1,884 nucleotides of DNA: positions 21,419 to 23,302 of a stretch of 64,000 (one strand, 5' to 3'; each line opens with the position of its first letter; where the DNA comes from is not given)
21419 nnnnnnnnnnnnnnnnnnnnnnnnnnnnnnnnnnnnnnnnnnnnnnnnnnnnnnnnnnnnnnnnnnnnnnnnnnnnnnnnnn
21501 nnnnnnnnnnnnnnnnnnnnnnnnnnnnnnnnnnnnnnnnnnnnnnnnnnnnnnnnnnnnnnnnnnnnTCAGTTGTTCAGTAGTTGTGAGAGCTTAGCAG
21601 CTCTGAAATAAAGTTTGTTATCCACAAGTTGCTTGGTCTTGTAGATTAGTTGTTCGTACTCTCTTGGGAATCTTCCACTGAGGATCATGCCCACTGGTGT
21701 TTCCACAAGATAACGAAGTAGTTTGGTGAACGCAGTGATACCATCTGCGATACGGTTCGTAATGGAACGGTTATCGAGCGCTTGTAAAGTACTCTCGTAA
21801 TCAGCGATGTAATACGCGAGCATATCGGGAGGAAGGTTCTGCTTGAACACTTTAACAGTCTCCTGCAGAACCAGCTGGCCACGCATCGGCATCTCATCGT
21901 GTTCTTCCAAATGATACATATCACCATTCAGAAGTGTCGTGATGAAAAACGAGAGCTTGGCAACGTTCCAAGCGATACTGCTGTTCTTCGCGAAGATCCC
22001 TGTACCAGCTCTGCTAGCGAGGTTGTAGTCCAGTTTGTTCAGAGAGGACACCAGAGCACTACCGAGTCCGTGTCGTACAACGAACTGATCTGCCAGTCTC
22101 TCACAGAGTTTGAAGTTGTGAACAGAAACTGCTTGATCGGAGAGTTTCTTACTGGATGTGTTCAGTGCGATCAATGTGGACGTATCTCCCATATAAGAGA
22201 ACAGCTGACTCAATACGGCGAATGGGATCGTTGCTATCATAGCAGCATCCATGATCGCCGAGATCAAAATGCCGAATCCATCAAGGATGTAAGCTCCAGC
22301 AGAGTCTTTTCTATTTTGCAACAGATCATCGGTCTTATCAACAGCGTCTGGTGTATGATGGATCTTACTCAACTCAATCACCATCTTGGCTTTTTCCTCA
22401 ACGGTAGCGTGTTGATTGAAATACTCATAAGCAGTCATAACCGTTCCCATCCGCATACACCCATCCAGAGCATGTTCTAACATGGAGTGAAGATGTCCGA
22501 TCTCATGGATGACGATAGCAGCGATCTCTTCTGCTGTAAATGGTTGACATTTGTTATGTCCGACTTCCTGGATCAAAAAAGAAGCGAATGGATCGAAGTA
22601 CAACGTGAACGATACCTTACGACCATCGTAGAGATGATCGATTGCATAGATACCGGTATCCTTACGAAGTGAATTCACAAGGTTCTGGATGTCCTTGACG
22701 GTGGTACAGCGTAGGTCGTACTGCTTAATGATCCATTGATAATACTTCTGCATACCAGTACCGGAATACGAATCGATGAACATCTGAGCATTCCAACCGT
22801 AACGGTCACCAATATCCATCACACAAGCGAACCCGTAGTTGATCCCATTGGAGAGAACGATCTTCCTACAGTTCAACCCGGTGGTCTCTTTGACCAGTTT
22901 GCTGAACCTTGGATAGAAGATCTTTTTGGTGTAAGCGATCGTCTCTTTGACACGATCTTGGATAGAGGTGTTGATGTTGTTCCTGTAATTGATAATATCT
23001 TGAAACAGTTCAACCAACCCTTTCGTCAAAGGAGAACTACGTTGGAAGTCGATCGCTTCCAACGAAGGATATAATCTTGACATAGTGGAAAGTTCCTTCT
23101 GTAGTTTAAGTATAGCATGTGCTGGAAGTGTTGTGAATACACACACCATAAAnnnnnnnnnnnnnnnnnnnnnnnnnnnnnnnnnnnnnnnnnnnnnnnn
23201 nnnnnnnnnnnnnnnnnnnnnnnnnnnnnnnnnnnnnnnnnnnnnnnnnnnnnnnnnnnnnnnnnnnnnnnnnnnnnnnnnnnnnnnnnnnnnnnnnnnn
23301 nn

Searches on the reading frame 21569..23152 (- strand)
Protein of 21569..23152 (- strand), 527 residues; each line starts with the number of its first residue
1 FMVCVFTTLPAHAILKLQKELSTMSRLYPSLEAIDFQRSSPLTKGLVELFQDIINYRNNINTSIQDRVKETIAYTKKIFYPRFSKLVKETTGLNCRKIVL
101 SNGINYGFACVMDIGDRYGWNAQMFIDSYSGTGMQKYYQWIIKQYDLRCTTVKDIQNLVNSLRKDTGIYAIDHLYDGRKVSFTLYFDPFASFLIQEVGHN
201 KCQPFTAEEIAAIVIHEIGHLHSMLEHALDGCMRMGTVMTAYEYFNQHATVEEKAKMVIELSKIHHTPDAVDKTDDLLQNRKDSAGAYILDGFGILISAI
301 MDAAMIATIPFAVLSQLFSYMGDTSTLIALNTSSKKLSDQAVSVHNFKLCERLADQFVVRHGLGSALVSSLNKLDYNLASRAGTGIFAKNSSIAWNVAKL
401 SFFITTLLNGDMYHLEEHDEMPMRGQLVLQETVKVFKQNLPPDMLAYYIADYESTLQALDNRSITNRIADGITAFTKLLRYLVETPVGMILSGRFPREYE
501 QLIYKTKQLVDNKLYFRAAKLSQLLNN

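Call 3: search_protein_families(library=pfam, proteins=[window:21569-23152:-], max_evalue=1)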
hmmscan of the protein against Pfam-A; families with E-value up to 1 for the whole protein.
window:21569-23152:- (527 aa): 0 families

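Call 4: search_protein_families(library=phrogs, proteins=[window:21569-23152:-], max_evalue=0.01)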
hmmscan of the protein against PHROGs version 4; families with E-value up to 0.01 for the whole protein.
window:21569-23152:- (527 aa): 1 family
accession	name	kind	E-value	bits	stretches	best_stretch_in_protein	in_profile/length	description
phrog_2767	-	unknown function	1.5e-23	84.3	1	25-524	8-441/442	-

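Call 64: search_solved_structures(query=window:21569-23152:-, max_evalue=1)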
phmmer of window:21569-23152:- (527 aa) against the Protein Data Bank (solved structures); distinct sequences matched with E-value up to 1: 2.
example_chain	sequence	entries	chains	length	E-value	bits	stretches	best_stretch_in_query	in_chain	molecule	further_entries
8v8p_A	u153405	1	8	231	0.64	11.8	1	286-373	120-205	Chalcone-flavonone isomerase family protein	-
9s6s_H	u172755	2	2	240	0.7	11.7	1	99-190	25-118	Hs9-8 Fab heavy chain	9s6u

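Call 74: search_protein_families(library=ncbifam, proteins=[window:21569-23152:-], max_evalue=0.01)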
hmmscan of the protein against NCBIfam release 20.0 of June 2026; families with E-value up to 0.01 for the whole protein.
window:21569-23152:- (527 aa): 0 families

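Call 75: search_dna_similar(query=window:21569-23152:-, collection=phages, mode=protein, max_rows=30, max_evalue=0.001)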
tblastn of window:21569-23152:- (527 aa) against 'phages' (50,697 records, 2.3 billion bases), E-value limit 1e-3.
No match.
